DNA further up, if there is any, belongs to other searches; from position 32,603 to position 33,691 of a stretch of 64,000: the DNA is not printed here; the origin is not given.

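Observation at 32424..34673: Low-GC island between dnaE and secA encoding a gamma-class N6A DNA methyltransferase coupled to an unrecognisable 262-aa protein (candidate R-M or novel defense module)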

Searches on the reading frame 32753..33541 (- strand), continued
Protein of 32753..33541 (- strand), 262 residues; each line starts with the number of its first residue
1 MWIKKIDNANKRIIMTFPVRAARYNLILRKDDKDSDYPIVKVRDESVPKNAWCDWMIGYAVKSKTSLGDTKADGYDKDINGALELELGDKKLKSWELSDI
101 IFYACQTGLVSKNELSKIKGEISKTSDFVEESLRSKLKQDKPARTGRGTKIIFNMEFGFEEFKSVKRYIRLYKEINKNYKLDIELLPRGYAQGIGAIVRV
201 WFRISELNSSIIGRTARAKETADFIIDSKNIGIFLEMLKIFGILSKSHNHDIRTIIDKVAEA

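Call 48: predict_structure(alignment_id=A2)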
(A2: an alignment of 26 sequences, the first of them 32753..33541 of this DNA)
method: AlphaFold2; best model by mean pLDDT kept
length: 262 residues; sequences in the alignment: 26
mean_pLDDT: 76.7   pTM: 0.78
mean pLDDT of the five models: 76.7, 73.8, 73.5, 73.0, 72.0
residues with pLDDT >= 90: 92; 70-90: 98; 50-70: 37; < 50: 35
segments of 3 or more residues with pLDDT < 50: 61-94
pLDDT, mean of each block of 10 residues (from residue 1): 89 90 73 77 92 85 33 29 30 64 93 96 86 69 65 75 65 87 74 73 92 91 95 94 88 87 79
secondary structure, 60 per line:
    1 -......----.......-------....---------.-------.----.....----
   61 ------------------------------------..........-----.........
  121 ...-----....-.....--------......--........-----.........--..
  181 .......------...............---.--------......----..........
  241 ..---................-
elements in order: E2-7 E12-18 E26-29 E52-56 H97-106 H112-123 H129-132 H134-138 E147-152 E155-162 E168-176 E179-187 E194-203 E221-226 H231-242 H246-261

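Call 50: search_protein_representatives(protein=window:32885-33517:-)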
Query: 211 residues. Proteins with E-value up to 0.001 (for the whole library): 1; up to 1e-10: 1; up to 1e-30: 1. The best 1 are listed.
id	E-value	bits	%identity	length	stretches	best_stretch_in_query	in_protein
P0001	8.3e-135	463.0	100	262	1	1-211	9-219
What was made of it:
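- It is a singleton sequence with no conserved sister lineage (call 50). The only support is the low pairwise similarity of the middle of the protein to anything known (call 50).
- Tried and rejected: It found only itself among 1.84e9 representatives (call 50), so no donor lineage could be identified.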

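Call 52: fold_search(model_id=the predicted structure, library=pdb)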
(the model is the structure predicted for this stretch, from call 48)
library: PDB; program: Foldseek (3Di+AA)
matches with E <= 10: 887; with E <= 0.001: 16
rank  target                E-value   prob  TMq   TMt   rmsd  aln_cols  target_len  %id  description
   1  7cfa_A                2.5e-15  1.00  0.66  0.73  10.0       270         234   23  Crystal structure of the restriction DNA glycosylase R.CcoLI (released 2020-12-16)
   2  5iff_B                3.1e-13  1.00  0.65  0.80   7.7       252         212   18  Crystal structure of R.PabI-nonspecific DNA complex (released 2016-11-23)
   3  3waz_B                5.2e-13  1.00  0.63  0.75   8.1       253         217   18  Crystal structure of a restriction enzyme PabI in complex with DNA (released 2014-01-29)
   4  2dvy_A                5.9e-13  1.00  0.65  0.76   7.0       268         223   18  Crystal structure of restriction endonucleases PabI (released 2007-05-08)
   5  6l2o_B                9.2e-13  1.00  0.64  0.78   7.9       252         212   17  Crystal structure of the R.PabI(Y68F-K154A)-dsDNA(GTAC-5bp-GTAC) complex (released 2020-03-18)
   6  6m3l_A                1.9e-12  1.00  0.63  0.76   7.1       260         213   18  Crystal structure of the R.PabI(Y68F-K154A)-dsDNA(nonspecific) complex (released 2020-03-18)
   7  6l2n_A                2.3e-12  1.00  0.66  0.79   7.0       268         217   18  Crystal structure of the R.PabI(Y68F-K154A)-dsDNA(GTAC-3bp-GTAC) complex (released 2020-03-18)
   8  5iff_A                8.5e-12  1.00  0.63  0.75   8.0       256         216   18  Crystal structure of R.PabI-nonspecific DNA complex (released 2016-11-23)
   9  3waz_A                1.1e-11  1.00  0.64  0.77   8.0       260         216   18  Crystal structure of a restriction enzyme PabI in complex with DNA (released 2014-01-29)
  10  2dvy_B                1.1e-11  1.00  0.63  0.75   7.8       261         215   17  Crystal structure of restriction endonucleases PabI (released 2007-05-08)
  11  6l2n_B                1.3e-11  1.00  0.64  0.78   7.8       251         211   17  Crystal structure of the R.PabI(Y68F-K154A)-dsDNA(GTAC-3bp-GTAC) complex (released 2020-03-18)
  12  2dvy_F                7.5e-11  1.00  0.61  0.75   7.1       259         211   18  Crystal structure of restriction endonucleases PabI (released 2007-05-08)
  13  2dvy_D                7.9e-11  1.00  0.62  0.75   7.9       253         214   18  Crystal structure of restriction endonucleases PabI (released 2007-05-08)
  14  2dvy_C                1.0e-10  1.00  0.61  0.72   7.4       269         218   17  Crystal structure of restriction endonucleases PabI (released 2007-05-08)
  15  7cfa_B                1.5e-09  1.00  0.48  0.63  11.2       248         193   22  Crystal structure of the restriction DNA glycosylase R.CcoLI (released 2020-12-16)
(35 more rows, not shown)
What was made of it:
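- On PabI / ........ restriction DNA glycosylase family (Pfam PF09522): The top 16 Foldseek PDB hits are all R.CcoLI or R.PabI, TM 0.66-0.80, and the next hits have E >= 0.1 (call 52).
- Closest known: CcoLI restriction-modification system of Campylobacter coli. Same: The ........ fold is shared (call 52).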

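Call 56: find_encoding_contigs(protein=P0020, flank=3000, max_places=3)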
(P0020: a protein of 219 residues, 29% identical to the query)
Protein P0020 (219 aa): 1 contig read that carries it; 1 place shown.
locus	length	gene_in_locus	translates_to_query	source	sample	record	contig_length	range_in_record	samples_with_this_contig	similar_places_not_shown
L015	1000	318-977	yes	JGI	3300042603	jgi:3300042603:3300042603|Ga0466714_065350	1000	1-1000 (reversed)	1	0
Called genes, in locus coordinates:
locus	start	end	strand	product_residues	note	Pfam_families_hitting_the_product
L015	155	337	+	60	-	-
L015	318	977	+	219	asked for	PF09522:RE_R_Pab1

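Call 69: find_homologous_proteins(query=A2, max_evalue=0.001)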
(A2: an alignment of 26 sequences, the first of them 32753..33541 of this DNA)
Query A2 (26 sequences) (262 aa, profile of the alignment): 959 proteins with E <= 0.001 among 4286 candidates; the best 120 are listed.
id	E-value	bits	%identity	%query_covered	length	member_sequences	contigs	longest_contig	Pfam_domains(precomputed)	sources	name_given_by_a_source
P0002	5.2e-136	470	39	99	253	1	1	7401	PF09522.16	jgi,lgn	jgi:hypothetical protein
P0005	4.3e-134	464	36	100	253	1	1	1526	PF09522.16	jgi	-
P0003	7.2e-133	460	34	100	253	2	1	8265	PF09522.16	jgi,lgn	jgi:hypothetical protein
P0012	1.3e-132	459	33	95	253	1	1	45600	PF09522.16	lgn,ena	-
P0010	1.2e-131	456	32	100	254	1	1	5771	PF09522.16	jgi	jgi:hypothetical protein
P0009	1.6e-131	455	35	100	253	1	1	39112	PF09522.16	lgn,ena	-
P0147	2.8e-131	455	34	99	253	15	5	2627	PF09522.16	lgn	-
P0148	5.0e-131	454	33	99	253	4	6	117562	PF09522.16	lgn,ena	-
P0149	6.1e-131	453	33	95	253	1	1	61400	PF09522.16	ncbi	-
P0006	6.2e-131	453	34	96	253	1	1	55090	PF09522.16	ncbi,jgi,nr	ncbi:MAG: R.Pab1 family restriction endonuclease [Rickettsiales bacterium]|jgi:hypothetical protein|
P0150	7.8e-131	453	33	95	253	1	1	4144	PF09522.16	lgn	-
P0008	2.1e-130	452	33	95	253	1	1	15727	PF09522.16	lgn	-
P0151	2.2e-130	452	35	95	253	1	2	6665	PF09522.16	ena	-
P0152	9.4e-130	450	35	95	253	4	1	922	PF09522.16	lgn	-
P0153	1.2e-129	449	35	99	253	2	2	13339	PF09522.16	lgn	-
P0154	1.3e-128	446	33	96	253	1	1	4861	PF09522.16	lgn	-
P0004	2.1e-128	445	36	100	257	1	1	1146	PF09522.16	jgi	jgi:hypothetical protein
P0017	2.2e-128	445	32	99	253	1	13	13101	PF09522.16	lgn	-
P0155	2.6e-128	445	33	95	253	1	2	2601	PF09522.16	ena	-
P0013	2.8e-128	445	35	99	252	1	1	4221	PF09522.16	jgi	jgi:hypothetical protein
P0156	1.6e-127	442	33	100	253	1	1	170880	PF09522.16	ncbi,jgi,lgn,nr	ncbi:MAG: R.Pab1 family restriction endonuclease [Rickettsiales bacterium]|jgi:hypothetical protein|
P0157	5.9e-127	440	31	95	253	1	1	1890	PF09522.16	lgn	-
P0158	9.0e-127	440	32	100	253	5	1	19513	PF09522.16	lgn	-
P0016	1.6e-126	439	31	95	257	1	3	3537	PF09522.16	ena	-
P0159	2.5e-126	438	32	100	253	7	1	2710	PF09522.16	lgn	-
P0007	5.2e-126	437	36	99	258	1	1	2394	PF09522.16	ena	-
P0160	6.4e-126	437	31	95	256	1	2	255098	PF09522.16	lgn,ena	-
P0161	9.4e-126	436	33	96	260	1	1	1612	PF09522.16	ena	-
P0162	1.1e-125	436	33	99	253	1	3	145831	PF09522.16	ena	-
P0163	1.2e-125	436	33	98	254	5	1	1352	PF09522.16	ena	-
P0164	1.9e-125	435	31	93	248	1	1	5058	PF09522.16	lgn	-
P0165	4.9e-125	434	33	99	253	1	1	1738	PF09522.16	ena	-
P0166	5.0e-125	434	32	99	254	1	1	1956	PF09522.16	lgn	-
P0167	1.4e-124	433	30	95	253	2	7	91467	PF09522.16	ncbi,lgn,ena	-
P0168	1.5e-124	432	33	94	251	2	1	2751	PF09522.16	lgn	-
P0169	2.1e-124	432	32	100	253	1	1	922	PF09522.16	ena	-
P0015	2.2e-124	432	33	95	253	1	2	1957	PF09522.16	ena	-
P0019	4.3e-124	431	32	99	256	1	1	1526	PF09522.16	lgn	-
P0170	5.7e-124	431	32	95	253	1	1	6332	PF09522.16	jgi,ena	jgi:hypothetical protein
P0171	8.5e-124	430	34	99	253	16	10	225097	PF09522.16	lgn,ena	-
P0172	1.2e-123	430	31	99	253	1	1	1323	PF09522.16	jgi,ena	-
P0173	1.2e-123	430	32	100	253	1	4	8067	PF09522.16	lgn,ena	-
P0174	1.6e-123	429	33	100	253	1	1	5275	PF09522.16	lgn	-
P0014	8.4e-123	427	36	100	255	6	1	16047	PF09522.16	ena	-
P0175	1.6e-122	426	35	100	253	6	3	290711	PF09522.16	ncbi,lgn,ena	-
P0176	4.5e-122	424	32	99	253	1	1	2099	PF09522.16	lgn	-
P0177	2.4e-121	422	28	95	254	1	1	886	PF09522.16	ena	-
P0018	5.6e-121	421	32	95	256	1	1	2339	PF09522.16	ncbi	-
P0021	1.1e-120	420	31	99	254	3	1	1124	PF09522.16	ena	-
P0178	1.1e-120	420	29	99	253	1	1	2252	PF09522.16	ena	-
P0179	1.6e-120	419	32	100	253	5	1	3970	PF09522.16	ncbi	-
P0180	3.2e-120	418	31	96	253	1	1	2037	PF09522.16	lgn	-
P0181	6.4e-120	417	32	95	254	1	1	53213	PF09522.16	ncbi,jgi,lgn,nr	ncbi:MAG: R.Pab1 family restriction endonuclease [Ignavibacteria bacterium]|jgi:hypothetical protein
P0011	9.5e-120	417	33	99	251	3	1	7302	PF09522.16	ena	-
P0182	3.1e-119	415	32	99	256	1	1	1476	PF09522.16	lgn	-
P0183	1.1e-118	413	33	99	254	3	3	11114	PF09522.16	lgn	-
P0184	1.2e-118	413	29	94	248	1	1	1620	PF09522.16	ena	-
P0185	1.4e-118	413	31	99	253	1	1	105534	PF09522.16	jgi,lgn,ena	-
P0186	3.3e-118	412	30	96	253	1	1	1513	PF09522.16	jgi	jgi:hypothetical protein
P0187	8.9e-118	410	30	99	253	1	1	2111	PF09522.16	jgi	-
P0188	1.1e-117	410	29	99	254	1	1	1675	PF09522.16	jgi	jgi:hypothetical protein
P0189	1.6e-117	410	34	98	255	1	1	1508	PF09522.16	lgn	-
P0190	6.7e-117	407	30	95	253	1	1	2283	PF09522.16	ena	-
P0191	8.5e-117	407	32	83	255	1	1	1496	PF09522.16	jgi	jgi:hypothetical protein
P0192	9.4e-117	407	30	99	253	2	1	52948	PF09522.16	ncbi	-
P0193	1.8e-116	406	28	97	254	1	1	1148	PF09522.16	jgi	jgi:hypothetical protein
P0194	2.0e-116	406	32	99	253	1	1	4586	PF09522.16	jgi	jgi:hypothetical protein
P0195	3.4e-116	405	29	99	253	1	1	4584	PF09522.16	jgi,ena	-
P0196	6.6e-116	404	30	99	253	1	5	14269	PF09522.16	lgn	-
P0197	7.7e-116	404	31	99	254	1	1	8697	PF09522.16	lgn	-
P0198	1.8e-115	403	29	97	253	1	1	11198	PF09522.16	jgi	jgi:hypothetical protein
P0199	2.9e-115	402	32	95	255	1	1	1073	PF09522.16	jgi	jgi:hypothetical protein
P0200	1.2e-114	400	27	96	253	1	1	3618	PF09522.16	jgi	jgi:hypothetical protein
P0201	2.8e-114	399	32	99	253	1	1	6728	PF09522.16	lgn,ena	-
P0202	6.0e-114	398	29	99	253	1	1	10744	PF09522.16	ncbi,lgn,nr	ncbi:restriction endonuclease [Spirochaetia bacterium]|nr:restriction endonuclease [Spirochaetia bac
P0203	9.4e-114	397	30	99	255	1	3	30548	PF09522.16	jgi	-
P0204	1.1e-113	397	28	99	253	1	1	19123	PF09522.16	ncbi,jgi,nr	ncbi:MAG: R.Pab1 family restriction endonuclease [Spirochaetales bacterium]|jgi:hypothetical protein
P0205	7.1e-113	394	30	99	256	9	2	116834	PF09522.16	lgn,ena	-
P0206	1.2e-112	394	30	99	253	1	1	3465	PF09522.16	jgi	jgi:hypothetical protein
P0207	1.4e-112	393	30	99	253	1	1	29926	PF09522.16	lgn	-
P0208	2.0e-112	393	31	98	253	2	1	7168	PF09522.16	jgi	jgi:hypothetical protein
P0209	2.4e-112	393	30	99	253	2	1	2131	PF09522.16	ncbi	-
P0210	2.9e-112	392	33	85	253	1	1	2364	PF09522.16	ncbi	-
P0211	3.9e-112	392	32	98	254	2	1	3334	PF09522.16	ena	-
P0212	7.2e-112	391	32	84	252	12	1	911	PF09522.16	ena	-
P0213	1.4e-111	390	30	99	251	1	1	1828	PF09522.16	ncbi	-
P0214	1.4e-111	390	29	99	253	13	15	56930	PF09522.16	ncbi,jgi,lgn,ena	-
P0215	1.8e-111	390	26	99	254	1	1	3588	PF09522.16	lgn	-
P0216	8.8e-111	387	30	99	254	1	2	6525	PF09522.16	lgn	-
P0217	1.2e-110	387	30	99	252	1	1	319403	PF09522.16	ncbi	-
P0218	1.5e-110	387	31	99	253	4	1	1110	PF09522.16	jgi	-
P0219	1.7e-110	386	30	99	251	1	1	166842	PF09522.16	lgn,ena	-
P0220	1.7e-110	386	31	97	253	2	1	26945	PF09522.16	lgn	-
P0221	2.3e-110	386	31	99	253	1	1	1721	PF09522.16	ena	-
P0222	2.5e-110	386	32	99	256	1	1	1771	PF09522.16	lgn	-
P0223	2.7e-110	386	27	100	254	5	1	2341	PF09522.16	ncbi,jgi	jgi:hypothetical protein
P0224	3.5e-110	385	33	99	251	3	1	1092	PF09522.16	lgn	-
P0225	3.6e-110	385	29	97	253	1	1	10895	PF09522.16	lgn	-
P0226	4.4e-110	385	31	99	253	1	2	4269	PF09522.16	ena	-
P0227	6.0e-110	385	31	99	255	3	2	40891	PF09522.16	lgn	-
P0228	6.7e-110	385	29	99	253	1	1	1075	PF09522.16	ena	-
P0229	1.1e-109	384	31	98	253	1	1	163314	PF09522.16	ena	-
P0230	1.2e-109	384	29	99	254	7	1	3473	PF09522.16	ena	-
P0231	1.3e-109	384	28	99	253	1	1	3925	PF09522.16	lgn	-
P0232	1.3e-109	384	31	99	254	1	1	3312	PF09522.16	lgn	-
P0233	2.0e-109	383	29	99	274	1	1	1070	PF09522.16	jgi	-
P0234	4.1e-109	382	30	99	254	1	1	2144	PF09522.16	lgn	-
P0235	6.1e-109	381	31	99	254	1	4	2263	PF09522.16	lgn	-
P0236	6.4e-109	381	30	99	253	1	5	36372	PF09522.16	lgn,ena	-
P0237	7.9e-109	381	29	100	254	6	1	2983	PF09522.16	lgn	-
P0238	1.1e-108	381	31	98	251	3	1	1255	PF09522.16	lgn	-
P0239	1.5e-108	380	30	99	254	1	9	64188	PF09522.16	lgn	-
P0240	1.6e-108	380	32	84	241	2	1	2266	PF09522.16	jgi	-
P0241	1.6e-108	380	31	99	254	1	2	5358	PF09522.16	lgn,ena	-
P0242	1.8e-108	380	29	100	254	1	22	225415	PF09522.16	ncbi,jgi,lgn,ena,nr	ncbi:MAG: R.Pab1 family restriction endonuclease [Clostridiales bacterium]|nr:R.Pab1 family restrict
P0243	2.0e-108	380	31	99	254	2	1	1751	PF09522.16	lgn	-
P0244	2.8e-108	379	30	96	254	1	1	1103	PF09522.16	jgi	jgi:hypothetical protein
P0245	4.3e-108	379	30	99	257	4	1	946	PF09522.16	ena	-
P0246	7.3e-108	378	30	99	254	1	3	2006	PF09522.16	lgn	-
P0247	7.7e-108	378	31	84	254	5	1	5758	PF09522.16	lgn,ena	-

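Call 71: search_dna_similar(query=P0002, collection=plasmids, mode=protein, max_rows=10)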
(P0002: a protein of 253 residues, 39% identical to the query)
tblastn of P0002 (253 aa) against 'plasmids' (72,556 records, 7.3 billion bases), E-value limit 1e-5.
Records with a match: 14; places in all: 14; records where one place covers at least 80% of the query: 14.
Best place of each record, by identity: <60% 14.
By first word of the organism name: Campylobacter 14.
By predicted mobility (MOB-suite, as given by PLSDB): conjugative 14.
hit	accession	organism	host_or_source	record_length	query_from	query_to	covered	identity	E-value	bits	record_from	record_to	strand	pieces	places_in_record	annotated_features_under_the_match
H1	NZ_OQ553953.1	Campylobacter coli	Homo sapiens,human,feces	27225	7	251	97%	42.3%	5e-49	179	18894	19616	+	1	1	R.Pab1 family restriction endonuclease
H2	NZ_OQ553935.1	Campylobacter coli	Homo sapiens,human,blood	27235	7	251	97%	42.3%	5e-49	179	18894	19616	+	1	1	R.Pab1 family restriction endonuclease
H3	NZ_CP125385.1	Campylobacter jejuni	Ursus americanus,Piedmont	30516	7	251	97%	42.3%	5e-49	179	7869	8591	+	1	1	R.Pab1 family restriction endonuclease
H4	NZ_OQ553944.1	Campylobacter coli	Homo sapiens,human,feces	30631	7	251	97%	42.3%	5e-49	179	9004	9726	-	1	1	R.Pab1 family restriction endonuclease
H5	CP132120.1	Campylobacter jejuni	human,stool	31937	7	251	97%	42.3%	5e-49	179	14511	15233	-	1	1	R.Pab1 family restriction endonuclease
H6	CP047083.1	Campylobacter jejuni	human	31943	7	251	97%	42.3%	5e-49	179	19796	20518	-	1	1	record has no annotation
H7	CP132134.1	Campylobacter jejuni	Canis lupus,animal,Canine Stool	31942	7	251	97%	42.3%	5e-49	179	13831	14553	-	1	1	R.Pab1 family restriction endonuclease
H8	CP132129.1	Campylobacter jejuni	Canis lupus,animal,Canine Stool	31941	7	251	97%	42.3%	5e-49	179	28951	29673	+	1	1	R.Pab1 family restriction endonuclease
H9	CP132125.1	Campylobacter jejuni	Canis lupus,animal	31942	7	251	97%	42.3%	5e-49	179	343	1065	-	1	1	R.Pab1 family restriction endonuclease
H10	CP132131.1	Campylobacter jejuni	Canis lupus,animal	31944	7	251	97%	42.3%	5e-49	179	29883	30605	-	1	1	R.Pab1 family restriction endonuclease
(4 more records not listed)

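Call 72: search_dna_similar(query=P0002, collection=phages, mode=protein, max_rows=10)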
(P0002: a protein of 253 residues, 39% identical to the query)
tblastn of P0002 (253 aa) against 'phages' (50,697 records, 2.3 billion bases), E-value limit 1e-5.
No match.
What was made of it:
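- Tried and rejected: No PabI-family homologue (call 72).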
